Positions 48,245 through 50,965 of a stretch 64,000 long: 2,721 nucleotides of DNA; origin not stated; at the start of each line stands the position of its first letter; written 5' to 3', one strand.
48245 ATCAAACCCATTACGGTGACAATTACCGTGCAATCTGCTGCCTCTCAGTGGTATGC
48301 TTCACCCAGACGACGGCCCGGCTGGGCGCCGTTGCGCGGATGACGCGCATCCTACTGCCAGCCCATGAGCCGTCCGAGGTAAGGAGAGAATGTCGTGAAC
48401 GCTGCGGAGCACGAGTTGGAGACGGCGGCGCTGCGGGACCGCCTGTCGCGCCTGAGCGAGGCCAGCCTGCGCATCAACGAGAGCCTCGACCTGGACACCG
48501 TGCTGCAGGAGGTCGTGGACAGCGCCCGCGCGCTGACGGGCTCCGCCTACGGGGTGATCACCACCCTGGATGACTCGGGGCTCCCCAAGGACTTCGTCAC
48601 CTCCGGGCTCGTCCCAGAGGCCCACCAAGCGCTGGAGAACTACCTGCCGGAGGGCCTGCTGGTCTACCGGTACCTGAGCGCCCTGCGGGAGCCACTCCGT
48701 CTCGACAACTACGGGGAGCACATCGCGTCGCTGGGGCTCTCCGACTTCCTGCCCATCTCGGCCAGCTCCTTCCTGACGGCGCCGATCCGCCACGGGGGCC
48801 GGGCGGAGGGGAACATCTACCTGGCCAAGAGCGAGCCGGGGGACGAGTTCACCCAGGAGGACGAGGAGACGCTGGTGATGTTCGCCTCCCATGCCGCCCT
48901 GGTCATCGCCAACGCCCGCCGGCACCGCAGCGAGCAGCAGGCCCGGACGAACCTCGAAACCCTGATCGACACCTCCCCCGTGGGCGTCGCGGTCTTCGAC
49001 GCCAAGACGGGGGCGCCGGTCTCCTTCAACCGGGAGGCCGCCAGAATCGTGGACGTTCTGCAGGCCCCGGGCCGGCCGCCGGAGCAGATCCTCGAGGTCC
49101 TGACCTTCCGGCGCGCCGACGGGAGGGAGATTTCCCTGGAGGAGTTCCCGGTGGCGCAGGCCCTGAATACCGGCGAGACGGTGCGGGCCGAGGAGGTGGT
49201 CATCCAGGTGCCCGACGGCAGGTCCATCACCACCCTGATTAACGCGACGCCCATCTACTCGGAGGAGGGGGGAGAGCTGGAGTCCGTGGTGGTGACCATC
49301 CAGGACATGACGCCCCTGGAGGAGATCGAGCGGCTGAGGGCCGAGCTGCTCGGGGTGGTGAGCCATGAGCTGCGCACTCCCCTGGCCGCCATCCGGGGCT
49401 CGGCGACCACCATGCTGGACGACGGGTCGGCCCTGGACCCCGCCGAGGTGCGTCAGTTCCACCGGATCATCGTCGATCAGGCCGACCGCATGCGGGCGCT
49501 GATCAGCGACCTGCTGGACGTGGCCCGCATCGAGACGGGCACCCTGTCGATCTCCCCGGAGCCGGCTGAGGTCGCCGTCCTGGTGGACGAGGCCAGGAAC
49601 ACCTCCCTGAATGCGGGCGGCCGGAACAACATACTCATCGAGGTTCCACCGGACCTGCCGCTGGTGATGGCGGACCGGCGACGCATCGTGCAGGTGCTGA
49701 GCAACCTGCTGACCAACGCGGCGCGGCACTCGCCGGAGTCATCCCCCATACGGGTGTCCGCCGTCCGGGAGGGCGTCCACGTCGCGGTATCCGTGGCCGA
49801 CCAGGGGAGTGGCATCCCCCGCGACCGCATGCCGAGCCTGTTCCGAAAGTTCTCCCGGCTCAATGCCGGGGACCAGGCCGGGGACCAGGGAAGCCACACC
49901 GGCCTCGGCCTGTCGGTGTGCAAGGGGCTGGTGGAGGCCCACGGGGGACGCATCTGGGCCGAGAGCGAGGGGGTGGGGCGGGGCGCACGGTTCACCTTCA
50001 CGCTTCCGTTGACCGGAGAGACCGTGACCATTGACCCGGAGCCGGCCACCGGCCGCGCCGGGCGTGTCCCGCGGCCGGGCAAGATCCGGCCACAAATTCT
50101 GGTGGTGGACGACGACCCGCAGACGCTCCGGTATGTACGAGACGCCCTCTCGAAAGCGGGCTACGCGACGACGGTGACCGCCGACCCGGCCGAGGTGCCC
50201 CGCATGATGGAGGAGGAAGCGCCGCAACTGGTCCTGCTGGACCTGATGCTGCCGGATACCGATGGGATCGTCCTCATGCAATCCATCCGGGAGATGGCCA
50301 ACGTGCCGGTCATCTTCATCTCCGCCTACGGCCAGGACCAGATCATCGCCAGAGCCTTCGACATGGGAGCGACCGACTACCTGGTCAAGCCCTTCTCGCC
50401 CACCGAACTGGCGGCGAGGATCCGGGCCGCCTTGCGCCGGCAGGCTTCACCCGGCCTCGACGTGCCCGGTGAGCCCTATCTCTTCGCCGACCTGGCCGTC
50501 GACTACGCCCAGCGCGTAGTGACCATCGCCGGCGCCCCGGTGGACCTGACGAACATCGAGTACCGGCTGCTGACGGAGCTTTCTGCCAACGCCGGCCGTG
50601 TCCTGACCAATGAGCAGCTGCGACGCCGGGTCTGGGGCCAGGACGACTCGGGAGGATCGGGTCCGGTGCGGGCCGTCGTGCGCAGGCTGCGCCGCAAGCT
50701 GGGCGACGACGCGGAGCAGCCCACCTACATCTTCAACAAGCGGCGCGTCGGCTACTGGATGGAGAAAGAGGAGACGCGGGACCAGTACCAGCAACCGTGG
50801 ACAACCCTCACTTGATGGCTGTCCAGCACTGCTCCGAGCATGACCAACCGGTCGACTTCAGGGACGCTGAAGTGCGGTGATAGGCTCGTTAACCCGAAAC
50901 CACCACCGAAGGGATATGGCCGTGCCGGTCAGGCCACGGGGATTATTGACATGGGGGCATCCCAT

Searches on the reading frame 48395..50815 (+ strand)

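Call 9: search_protein_families(library=pfam, proteins=[window:48395-50815:+], max_evalue=0.001)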
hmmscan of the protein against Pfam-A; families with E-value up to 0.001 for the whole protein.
window:48395-50815:+ (806 aa): 10 families
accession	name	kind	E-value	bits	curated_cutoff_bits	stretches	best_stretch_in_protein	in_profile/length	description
PF02518.31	HATPase_c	-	2.6e-30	105.5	26.4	1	427-540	2-110/111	Histidine kinase-, DNA gyrase B-, and HSP90-like ATPase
PF00072.30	Response_reg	-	1.9e-27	96.1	30.2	1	568-677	1-111/111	Response regulator receiver domain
PF00512.31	HisKA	-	3.8e-19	68.9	26.9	1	315-382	2-66/66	His Kinase A (phospho-acceptor) domain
PF00486.34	Trans_reg_C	-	1.1e-18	67.5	26.2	1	714-788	2-76/77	Transcriptional regulatory protein, C terminal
PF13185.12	GAF_2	-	9.4e-14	52.2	28.6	1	31-171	2-135/136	GAF domain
PF01590.32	GAF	-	1.1e-13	52.3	22.4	1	32-171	1-133/133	GAF domain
PF00989.32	PAS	-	2.7e-06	27.8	22.6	1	187-305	3-113/113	PAS fold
PF13426.13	PAS_9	-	6.3e-06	26.9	27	1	196-306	2-102/103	PAS domain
PF13581.12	HATPase_c_2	-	0.00016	22.1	27.4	1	428-515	29-111/127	Histidine kinase-like ATPase domain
PF13188.13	PAS_8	-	0.00091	19.5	21.8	0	187-245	3-59/65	PAS domain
